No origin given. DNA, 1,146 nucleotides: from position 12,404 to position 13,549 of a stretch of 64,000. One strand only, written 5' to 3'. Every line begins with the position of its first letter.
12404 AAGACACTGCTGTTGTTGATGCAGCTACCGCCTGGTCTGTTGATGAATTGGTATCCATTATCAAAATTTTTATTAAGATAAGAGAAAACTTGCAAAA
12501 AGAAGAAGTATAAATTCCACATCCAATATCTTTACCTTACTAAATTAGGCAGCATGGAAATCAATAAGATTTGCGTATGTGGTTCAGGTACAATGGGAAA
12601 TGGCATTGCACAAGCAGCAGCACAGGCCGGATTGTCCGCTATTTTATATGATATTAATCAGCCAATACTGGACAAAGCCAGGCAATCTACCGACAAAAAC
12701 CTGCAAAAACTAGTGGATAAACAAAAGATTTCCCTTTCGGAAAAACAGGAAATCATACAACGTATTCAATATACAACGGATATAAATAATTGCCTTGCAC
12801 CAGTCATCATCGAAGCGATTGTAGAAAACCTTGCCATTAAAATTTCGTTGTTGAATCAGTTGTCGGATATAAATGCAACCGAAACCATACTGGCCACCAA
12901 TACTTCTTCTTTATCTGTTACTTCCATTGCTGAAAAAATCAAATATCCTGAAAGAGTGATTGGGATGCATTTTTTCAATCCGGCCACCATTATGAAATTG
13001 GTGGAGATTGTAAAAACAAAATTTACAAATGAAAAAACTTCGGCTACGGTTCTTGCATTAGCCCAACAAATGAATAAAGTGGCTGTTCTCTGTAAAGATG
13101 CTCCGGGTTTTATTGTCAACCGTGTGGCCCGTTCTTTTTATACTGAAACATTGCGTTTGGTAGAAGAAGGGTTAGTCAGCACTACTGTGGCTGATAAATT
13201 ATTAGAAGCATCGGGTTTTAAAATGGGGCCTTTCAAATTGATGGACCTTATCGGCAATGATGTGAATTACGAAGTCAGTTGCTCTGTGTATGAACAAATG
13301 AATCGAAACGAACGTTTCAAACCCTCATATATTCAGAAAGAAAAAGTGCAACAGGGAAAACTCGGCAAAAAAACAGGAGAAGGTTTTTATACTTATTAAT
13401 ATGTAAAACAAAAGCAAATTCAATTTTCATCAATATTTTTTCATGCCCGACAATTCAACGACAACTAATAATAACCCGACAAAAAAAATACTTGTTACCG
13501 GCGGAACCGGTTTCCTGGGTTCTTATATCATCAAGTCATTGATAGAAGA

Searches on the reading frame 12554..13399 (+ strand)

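Call 10: search_protein_families(library=pfam, proteins=[window:12554-13399:+], max_evalue=0.001)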
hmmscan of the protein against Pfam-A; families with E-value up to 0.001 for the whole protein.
window:12554-13399:+ (281 aa): 2 families
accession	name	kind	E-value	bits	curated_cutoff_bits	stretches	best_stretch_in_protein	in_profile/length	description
PF02737.24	3HCDH_N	-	3.4e-57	193.7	22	1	5-182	1-179/180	3-hydroxyacyl-CoA dehydrogenase, NAD binding domain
PF00725.27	3HCDH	-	9.9e-26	90.5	22.1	1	185-281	1-97/97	3-hydroxyacyl-CoA dehydrogenase, C-terminal domain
